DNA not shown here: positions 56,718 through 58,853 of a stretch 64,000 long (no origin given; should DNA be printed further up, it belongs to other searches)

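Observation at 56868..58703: Unusual domain fusion: heterodisulfide-reductase-like CCG/Fe-S module joined to a TVP38/DedA membrane protein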

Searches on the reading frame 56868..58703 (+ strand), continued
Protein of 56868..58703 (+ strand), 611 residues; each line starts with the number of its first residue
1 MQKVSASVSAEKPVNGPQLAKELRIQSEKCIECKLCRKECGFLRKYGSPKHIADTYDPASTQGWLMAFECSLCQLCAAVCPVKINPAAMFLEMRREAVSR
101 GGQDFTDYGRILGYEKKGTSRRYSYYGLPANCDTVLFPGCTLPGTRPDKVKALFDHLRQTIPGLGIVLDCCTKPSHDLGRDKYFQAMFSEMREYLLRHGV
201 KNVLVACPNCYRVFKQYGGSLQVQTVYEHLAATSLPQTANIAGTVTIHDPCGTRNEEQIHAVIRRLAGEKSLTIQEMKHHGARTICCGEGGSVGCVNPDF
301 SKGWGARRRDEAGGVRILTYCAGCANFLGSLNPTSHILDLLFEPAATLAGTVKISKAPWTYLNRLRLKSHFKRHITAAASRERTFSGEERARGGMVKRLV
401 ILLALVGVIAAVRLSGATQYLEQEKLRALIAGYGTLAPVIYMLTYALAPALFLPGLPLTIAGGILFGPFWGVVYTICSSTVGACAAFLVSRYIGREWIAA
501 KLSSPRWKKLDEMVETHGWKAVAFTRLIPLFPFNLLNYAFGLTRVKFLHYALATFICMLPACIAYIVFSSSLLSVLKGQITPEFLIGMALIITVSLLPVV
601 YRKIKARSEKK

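Call 69: search_protein_families(library=ncbifam, proteins=[L071:8724-11276:+, L074:11071-13605:+, L074:8686-9654:+, L072:2821-3771:+, L072:815-2026:+, L074:9667-10248:+, L074:10408-11016:+, L074:7239-7919:+], max_evalue=0.0001)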
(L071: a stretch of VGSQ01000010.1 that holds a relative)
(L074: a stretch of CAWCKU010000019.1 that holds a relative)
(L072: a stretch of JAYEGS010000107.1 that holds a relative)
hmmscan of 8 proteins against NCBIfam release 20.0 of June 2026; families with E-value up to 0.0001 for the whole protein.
L071:8724-11276:+ (850 aa): 39 families (the best 25 are shown)
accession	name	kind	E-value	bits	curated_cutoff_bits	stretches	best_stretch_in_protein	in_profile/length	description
NF045663.1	diclust_near_Sec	equivalog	2e-150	502.4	530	2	376-847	205-663/759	pyridine nucleotide-disulfide oxidoreductase/dicluster-binding protein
NF009410.0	PRK12771.1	subfamily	8e-121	404.4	516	1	21-504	42-525/566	NAD(P)-binding protein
NF009454.0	PRK12814.1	equivalog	4.5e-113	378.9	916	1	17-505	92-582/657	putative NADPH-dependent glutamate synthase small subunit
NF009414.0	PRK12778.1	equivalog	4.1e-96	322.9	1103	2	19-426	329-750/752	bifunctional dihydroorotate dehydrogenase B NAD binding subunit/NADPH-dependent glutamate synthase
TIGR01316.1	gltA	equivalog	2.2e-84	283.9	471.75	1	20-425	27-449/449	NADPH-dependent glutamate synthase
TIGR03315.1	Se_ygfK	equivalog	8.6e-79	265.1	835.3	1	28-551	446-935/1012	putative selenate reductase subunit YgfK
TIGR01318.1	gltD_gamma_fam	subfamily_domain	3.6e-78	263.2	482.95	1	19-425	40-465/467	glutamate synthase, small subunit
NF009413.0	PRK12775.1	equivalog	1.3e-71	241.7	1895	1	19-426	331-755/1006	putative trifunctional 2-polyprenylphenol hydroxylase/glutamate synthase subunit beta/ferritin domain-containing protein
NF010590.0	PRK13984.1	equivalog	5e-69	233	946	1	19-427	190-608/611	putative oxidoreductase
NF009408.0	PRK12769.1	equivalog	1.4e-68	231.6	1003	1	19-426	225-652/659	formate-dependent uric acid utilization protein AegA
NF009451.0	PRK12809.1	equivalog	1e-61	209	1154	1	25-420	215-629/639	formate-dependent uric acid utilization protein YgfT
NF009415.0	PRK12779.1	equivalog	9.1e-58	195.9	1519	1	30-421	211-622/944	putative bifunctional glutamate synthase subunit beta/2-polyprenylphenol hydroxylase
NF009409.0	PRK12770.1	subfamily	1.2e-57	195.6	343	1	116-428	18-353/360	putative glutamate synthase subunit beta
TIGR01317.1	GOGAT_sm_gam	subfamily_domain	1.4e-52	179.1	447.7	1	16-428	39-481/485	glutamate synthase small subunit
NF045599.1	bili_reduct_long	exception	9.6e-16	57.1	750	1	118-268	383-525/641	bilirubin reductase, long form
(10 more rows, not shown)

L074:11071-13605:+ (844 aa): 43 families (the best 25 are shown)
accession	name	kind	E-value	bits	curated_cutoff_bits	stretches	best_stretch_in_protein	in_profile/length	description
NF045663.1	diclust_near_Sec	equivalog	6.1e-159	530.5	530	2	241-842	103-662/759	pyridine nucleotide-disulfide oxidoreductase/dicluster-binding protein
NF009454.0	PRK12814.1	equivalog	3.9e-129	431.9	916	1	14-542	91-625/657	putative NADPH-dependent glutamate synthase small subunit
NF009410.0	PRK12771.1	subfamily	3e-128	428.9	516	1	23-548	46-558/566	NAD(P)-binding protein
TIGR01316.1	gltA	equivalog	1e-97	327.8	471.75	1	24-422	35-449/449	NADPH-dependent glutamate synthase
NF009414.0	PRK12778.1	equivalog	7.9e-97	325.3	1103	2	18-423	330-750/752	bifunctional dihydroorotate dehydrogenase B NAD binding subunit/NADPH-dependent glutamate synthase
TIGR03315.1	Se_ygfK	equivalog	7.3e-87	291.8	835.3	1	25-546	445-934/1012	putative selenate reductase subunit YgfK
TIGR01318.1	gltD_gamma_fam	subfamily_domain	9e-83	278.4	482.95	1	19-423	42-466/467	glutamate synthase, small subunit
NF010590.0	PRK13984.1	equivalog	7.2e-81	272.1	946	1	27-424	198-608/611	putative oxidoreductase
NF009413.0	PRK12775.1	equivalog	3.8e-78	263.4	1895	1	18-423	332-755/1006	putative trifunctional 2-polyprenylphenol hydroxylase/glutamate synthase subunit beta/ferritin domain-containing protein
NF009408.0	PRK12769.1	equivalog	3.9e-71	240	1003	1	27-423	236-652/659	formate-dependent uric acid utilization protein AegA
NF009451.0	PRK12809.1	equivalog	2.5e-66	224.3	1154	1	26-419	218-631/639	formate-dependent uric acid utilization protein YgfT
NF009409.0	PRK12770.1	subfamily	9e-60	202.6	343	1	109-425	13-353/360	putative glutamate synthase subunit beta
TIGR01317.1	GOGAT_sm_gam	subfamily_domain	2.3e-57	195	447.7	1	17-424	42-480/485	glutamate synthase small subunit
NF009415.0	PRK12779.1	equivalog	3e-57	194.2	1519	1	28-419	211-623/944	putative bifunctional glutamate synthase subunit beta/2-polyprenylphenol hydroxylase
NF004898.0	PRK06259.1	equivalog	3.2e-17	62.3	385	1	485-797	133-463/488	fumarate reductase (CoM/CoB) subunit TfrB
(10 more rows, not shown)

L074:8686-9654:+ (322 aa): 3 families
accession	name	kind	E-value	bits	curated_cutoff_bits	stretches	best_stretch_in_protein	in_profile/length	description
NF008557.0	PRK11493.1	equivalog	1.3e-22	80.3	250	1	71-311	39-271/281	3-mercaptopyruvate sulfurtransferase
NF040901.1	SeO3_TeO2_ExtH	equivalog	2.7e-12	46.4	200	1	40-170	39-187/430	selenite/tellurite reduction operon rhodanese-like protein ExtH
NF041203.1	rhodanese_LYCAU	equivalog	1.7e-05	24.5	115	0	190-213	24-47/126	rhodanese-related (seleno)protein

L072:2821-3771:+ (316 aa): 8 families
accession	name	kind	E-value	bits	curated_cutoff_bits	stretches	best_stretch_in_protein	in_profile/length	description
NF008557.0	PRK11493.1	equivalog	2.3e-20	72.8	250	1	59-314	38-278/281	3-mercaptopyruvate sulfurtransferase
NF041203.1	rhodanese_LYCAU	equivalog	4.9e-11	42.4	115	1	21-155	7-120/126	rhodanese-related (seleno)protein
NF001195.0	PRK00162.1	equivalog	4.2e-09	36.6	102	0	40-77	9-46/108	thiosulfate sulfurtransferase GlpE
NF045694.1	seleno_TsoB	exception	2.4e-08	32.5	805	0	191-314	50-157/572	rhodanese/DsbD fusion-like selenoprotein TsoB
NF045521.1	rhoda_near_glyco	subfamily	8.5e-08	32.1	145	0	264-307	67-110/144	rhodanese homology domain-containing protein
NF006444.0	PRK08762.1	equivalog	3e-07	29.4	449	0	266-308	68-110/387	molybdopterin-synthase adenylyltransferase MoeB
NF001133.1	PRK00142.1-1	equivalog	1.5e-06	28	170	0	263-306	161-204/229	oxygen-dependent tRNA uridine(34) hydroxylase TrhO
NF008750.0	PRK11784.1-2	equivalog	1.6e-06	27.5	241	0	44-74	8-38/346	tRNA 2-selenouridine(34) synthase MnmH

L072:815-2026:+ (403 aa): 5 families
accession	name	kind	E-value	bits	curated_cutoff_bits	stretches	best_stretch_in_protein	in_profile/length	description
NF045663.1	diclust_near_Sec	equivalog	1.5e-62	211.8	530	1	60-376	307-639/759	pyridine nucleotide-disulfide oxidoreductase/dicluster-binding protein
NF045670.1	quin_L_LdhH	equivalog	1.3e-08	33.6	800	0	265-319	595-646/706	L-lactate dehydrogenase (quinone) large subunit LdhH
NF004898.0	PRK06259.1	equivalog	2.1e-08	33.3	385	1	207-319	311-424/488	fumarate reductase (CoM/CoB) subunit TfrB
TIGR00273.1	TIGR00273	equivalog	3.9e-08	32.6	444.8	1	49-146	286-394/432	LutB/LldF family L-lactate oxidation iron-sulfur protein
NF008434.0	PRK11274.1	equivalog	4.4e-08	32.4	333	1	259-369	292-403/409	glycolate oxidase subunit GlcF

L074:9667-10248:+ (193 aa): 0 families

L074:10408-11016:+ (202 aa): 2 families
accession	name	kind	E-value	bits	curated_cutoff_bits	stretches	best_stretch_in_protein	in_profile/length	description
TIGR02909.1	spore_YkwD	subfamily_domain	1.1e-25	89.9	171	1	57-190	3-125/127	uncharacterized protein, YkwD family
NF052539.1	DivAsocLipDalA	equivalog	3.1e-06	27.1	200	1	55-177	44-154/169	divisome-associated lipoprotein DalA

L074:7239-7919:+ (226 aa): 1 family
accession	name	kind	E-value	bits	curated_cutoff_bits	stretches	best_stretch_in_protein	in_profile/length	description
TIGR04282.1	glyco_like_cofC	hypoth_equivalog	3.9e-55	186.6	134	1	6-195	2-189/189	TIGR04282 family arsenosugar biosynthesis glycosyltransferase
